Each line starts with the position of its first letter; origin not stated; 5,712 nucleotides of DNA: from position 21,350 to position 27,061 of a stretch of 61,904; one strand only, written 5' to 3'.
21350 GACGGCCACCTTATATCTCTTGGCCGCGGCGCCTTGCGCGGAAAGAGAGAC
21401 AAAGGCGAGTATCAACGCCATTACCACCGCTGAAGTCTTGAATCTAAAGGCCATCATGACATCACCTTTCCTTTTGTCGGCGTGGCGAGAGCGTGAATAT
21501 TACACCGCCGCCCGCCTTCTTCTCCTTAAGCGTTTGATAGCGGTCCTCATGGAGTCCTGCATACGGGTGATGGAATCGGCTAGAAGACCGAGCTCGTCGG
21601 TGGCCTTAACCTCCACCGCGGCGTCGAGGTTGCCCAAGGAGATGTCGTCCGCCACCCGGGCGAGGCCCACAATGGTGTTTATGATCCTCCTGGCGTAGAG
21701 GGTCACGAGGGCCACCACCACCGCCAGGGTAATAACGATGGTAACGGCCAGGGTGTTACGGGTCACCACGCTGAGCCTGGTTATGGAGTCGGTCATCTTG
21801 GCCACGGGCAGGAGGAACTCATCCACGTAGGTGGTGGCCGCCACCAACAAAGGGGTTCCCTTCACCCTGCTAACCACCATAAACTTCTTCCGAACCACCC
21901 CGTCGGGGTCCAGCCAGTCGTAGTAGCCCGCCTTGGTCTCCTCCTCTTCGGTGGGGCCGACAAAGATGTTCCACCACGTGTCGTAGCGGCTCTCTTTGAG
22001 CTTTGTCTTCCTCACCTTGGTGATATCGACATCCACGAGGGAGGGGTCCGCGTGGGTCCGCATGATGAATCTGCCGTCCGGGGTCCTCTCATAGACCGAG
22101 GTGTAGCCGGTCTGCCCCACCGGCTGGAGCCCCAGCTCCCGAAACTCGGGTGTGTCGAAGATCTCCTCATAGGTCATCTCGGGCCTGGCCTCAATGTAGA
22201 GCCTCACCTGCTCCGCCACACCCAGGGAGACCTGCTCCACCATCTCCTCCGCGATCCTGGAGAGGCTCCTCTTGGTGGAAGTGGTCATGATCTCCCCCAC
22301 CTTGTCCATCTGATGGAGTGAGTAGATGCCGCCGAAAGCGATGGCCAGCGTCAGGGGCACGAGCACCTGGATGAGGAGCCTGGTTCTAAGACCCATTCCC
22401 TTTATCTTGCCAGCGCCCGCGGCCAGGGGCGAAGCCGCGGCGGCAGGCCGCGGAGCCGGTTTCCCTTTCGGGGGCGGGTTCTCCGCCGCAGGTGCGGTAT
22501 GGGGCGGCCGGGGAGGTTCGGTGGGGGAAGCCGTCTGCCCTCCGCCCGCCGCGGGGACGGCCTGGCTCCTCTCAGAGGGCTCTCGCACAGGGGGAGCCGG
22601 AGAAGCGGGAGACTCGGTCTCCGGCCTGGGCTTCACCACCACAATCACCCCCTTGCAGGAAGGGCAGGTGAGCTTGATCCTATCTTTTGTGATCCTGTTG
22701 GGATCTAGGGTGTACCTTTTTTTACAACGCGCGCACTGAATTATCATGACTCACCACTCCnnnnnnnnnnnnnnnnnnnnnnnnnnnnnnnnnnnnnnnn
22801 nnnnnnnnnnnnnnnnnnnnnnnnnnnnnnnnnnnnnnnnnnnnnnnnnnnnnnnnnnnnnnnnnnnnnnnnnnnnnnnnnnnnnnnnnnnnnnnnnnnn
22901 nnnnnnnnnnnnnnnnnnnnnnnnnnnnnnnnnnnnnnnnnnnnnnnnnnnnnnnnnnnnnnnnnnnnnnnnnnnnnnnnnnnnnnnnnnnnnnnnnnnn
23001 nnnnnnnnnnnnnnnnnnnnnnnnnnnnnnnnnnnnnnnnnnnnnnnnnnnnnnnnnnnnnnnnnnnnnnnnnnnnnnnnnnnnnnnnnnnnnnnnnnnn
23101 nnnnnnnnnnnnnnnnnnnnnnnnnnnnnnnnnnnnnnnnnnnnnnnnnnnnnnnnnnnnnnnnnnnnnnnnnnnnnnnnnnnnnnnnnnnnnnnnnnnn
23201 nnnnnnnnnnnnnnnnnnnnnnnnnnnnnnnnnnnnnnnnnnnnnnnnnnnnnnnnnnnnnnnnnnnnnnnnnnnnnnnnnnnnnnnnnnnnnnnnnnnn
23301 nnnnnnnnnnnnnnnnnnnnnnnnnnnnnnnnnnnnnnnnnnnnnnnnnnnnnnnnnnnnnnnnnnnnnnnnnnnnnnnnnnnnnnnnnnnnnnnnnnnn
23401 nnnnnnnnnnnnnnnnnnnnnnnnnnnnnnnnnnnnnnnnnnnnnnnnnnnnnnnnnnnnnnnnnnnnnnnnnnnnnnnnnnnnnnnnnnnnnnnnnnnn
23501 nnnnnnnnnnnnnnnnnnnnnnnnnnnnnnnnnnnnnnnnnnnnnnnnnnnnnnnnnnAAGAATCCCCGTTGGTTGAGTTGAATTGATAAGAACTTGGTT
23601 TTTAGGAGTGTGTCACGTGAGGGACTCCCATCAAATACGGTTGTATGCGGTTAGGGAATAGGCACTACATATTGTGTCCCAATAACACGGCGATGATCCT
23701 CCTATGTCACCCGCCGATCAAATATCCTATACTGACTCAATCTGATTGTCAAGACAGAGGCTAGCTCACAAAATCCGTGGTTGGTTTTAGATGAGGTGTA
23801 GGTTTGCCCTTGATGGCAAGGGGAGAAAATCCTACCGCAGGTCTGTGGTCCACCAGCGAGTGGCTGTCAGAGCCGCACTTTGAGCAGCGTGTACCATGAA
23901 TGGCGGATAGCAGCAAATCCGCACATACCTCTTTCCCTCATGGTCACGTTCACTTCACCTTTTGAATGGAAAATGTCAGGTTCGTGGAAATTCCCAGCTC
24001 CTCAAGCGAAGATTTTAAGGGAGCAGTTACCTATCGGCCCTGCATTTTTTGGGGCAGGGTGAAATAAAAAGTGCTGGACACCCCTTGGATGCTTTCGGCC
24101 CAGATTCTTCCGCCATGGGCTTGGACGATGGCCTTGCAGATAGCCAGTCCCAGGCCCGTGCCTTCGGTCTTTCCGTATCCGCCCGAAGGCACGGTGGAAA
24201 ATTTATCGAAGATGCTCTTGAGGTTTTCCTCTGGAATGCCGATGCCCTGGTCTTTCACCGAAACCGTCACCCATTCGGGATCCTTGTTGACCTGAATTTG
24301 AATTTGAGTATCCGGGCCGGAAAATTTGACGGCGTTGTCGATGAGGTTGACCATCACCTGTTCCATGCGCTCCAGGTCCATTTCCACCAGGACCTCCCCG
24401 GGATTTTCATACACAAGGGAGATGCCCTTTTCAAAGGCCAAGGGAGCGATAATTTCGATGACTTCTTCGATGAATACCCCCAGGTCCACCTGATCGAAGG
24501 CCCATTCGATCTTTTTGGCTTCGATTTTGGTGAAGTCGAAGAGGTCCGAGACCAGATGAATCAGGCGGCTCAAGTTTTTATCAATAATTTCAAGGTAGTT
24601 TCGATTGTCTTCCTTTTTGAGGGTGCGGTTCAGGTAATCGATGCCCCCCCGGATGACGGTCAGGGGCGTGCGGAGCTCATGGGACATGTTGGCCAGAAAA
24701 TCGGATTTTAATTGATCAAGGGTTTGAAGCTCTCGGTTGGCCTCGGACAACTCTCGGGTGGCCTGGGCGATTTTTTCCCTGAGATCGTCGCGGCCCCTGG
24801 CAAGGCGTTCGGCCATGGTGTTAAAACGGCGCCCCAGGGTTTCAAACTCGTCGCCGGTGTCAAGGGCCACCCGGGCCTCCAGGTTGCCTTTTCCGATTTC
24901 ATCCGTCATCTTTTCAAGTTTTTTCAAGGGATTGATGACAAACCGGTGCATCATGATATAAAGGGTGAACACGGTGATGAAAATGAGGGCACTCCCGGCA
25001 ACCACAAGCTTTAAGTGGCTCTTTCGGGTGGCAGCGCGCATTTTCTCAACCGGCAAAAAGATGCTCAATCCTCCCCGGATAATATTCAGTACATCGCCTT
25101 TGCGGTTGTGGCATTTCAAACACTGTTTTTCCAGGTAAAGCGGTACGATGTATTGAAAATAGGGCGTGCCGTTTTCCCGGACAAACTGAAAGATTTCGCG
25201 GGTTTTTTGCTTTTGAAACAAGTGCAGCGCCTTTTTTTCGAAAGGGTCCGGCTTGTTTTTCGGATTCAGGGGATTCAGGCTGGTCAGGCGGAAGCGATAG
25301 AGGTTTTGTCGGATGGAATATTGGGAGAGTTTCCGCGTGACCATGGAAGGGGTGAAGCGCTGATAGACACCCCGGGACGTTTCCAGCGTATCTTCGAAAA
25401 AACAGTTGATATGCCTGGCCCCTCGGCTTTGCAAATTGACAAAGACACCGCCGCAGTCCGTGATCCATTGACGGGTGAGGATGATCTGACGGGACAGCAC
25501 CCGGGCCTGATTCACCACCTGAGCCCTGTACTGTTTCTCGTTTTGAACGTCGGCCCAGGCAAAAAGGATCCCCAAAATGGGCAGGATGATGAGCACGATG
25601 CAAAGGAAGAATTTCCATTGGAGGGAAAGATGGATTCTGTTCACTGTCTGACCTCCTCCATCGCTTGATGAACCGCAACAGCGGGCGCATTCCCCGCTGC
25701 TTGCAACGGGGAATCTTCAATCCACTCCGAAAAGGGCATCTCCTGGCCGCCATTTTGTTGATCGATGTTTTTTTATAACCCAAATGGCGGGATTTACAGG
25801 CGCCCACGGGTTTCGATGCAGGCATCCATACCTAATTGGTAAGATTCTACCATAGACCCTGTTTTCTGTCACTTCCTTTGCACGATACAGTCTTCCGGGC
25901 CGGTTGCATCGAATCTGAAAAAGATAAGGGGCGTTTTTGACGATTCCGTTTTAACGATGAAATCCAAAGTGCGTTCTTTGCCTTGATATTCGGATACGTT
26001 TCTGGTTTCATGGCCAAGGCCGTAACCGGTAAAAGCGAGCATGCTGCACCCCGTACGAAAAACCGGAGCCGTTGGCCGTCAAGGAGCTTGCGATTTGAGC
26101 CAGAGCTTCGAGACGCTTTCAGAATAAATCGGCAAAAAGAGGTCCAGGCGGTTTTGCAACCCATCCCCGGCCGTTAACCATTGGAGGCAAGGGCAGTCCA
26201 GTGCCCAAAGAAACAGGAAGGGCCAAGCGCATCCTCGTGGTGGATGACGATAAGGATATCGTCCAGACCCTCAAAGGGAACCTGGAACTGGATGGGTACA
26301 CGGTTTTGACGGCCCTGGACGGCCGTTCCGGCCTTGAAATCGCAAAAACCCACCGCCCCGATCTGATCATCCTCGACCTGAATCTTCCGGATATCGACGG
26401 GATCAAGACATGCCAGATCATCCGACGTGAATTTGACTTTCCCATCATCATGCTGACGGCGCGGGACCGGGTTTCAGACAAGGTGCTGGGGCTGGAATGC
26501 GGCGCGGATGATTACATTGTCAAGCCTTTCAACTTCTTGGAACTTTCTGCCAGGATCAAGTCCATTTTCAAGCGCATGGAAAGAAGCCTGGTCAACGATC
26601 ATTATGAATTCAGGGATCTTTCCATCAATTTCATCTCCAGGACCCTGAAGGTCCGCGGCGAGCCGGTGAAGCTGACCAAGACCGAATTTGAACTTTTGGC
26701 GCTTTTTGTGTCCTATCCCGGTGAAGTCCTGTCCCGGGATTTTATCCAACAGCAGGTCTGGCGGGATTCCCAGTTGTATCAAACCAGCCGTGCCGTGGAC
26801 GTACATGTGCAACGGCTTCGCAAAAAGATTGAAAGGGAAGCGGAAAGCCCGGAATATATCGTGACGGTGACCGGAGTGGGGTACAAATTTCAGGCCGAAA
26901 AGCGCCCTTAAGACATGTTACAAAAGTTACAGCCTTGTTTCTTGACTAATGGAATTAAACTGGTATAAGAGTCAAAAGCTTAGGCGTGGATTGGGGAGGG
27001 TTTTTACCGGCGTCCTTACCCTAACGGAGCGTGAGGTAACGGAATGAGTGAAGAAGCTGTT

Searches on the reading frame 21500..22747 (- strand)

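Call 40: search_protein_families(library=pfam, max_evalue=0.00001, proteins=[window:21500-22747:-])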
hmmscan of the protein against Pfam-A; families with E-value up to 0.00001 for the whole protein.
window:21500-22747:- (415 aa): 2 families
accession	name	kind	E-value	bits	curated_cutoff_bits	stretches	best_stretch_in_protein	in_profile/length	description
PF13717.11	Zn_ribbon_4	-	1e-09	38.6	30.3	1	1-35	1-35/36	zinc-ribbon domain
PF00672.30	HAMP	-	2.2e-09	37.9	25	1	350-401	1-52/53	HAMP domain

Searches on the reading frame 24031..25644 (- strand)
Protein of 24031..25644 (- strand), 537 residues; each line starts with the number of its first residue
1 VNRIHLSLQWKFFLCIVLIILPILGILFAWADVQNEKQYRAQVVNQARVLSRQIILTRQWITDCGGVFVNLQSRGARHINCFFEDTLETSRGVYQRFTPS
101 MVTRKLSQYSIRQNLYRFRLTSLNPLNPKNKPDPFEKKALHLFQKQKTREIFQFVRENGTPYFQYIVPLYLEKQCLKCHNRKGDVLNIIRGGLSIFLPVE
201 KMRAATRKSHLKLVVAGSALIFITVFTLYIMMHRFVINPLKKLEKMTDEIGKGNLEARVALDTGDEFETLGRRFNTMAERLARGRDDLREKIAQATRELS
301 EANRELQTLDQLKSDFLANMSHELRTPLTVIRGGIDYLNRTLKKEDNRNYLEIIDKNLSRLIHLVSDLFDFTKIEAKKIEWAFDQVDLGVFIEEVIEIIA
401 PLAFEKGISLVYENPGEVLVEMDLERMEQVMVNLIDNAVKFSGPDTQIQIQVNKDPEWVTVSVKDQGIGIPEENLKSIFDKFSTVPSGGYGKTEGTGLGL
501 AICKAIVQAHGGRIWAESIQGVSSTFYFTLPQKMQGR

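Call 40: search_protein_families(library=pfam, max_evalue=0.00001, proteins=[window:24031-25644:-])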
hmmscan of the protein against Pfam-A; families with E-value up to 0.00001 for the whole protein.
window:24031-25644:- (537 aa): 4 families
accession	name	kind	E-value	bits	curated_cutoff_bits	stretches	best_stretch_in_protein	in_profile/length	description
PF02518.31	HATPase_c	-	2.7e-31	108.7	26.4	1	423-533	2-110/111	Histidine kinase-, DNA gyrase B-, and HSP90-like ATPase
PF11845.13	Tll0287-like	-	1.6e-21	77.7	24.1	1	37-184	2-113/144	Tll0287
PF00512.31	HisKA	-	6.7e-20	71.3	26.9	1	313-376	2-65/66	His Kinase A (phospho-acceptor) domain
PF00672.30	HAMP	-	3e-13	50.3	25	1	232-282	2-52/53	HAMP domain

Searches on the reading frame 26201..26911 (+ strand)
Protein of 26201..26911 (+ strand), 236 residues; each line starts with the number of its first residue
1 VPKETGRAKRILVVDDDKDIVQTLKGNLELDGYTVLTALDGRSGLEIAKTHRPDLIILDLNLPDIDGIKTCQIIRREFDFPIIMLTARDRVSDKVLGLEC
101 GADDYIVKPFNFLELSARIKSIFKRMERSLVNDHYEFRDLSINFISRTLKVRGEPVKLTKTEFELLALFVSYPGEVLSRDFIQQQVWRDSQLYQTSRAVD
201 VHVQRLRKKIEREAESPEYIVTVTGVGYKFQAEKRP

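Call 63: search_protein_families(library=pfam, max_evalue=0.00001, proteins=[window:26201-26911:+])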
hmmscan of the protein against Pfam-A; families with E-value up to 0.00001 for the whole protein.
window:26201-26911:+ (236 aa): 2 families
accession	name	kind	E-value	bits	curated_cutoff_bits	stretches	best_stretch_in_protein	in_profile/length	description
PF00072.30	Response_reg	-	3.3e-30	105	30.2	1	11-119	1-110/111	Response regulator receiver domain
PF00486.34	Trans_reg_C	-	1.9e-26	92.4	26.2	1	153-230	1-77/77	Transcriptional regulatory protein, C terminal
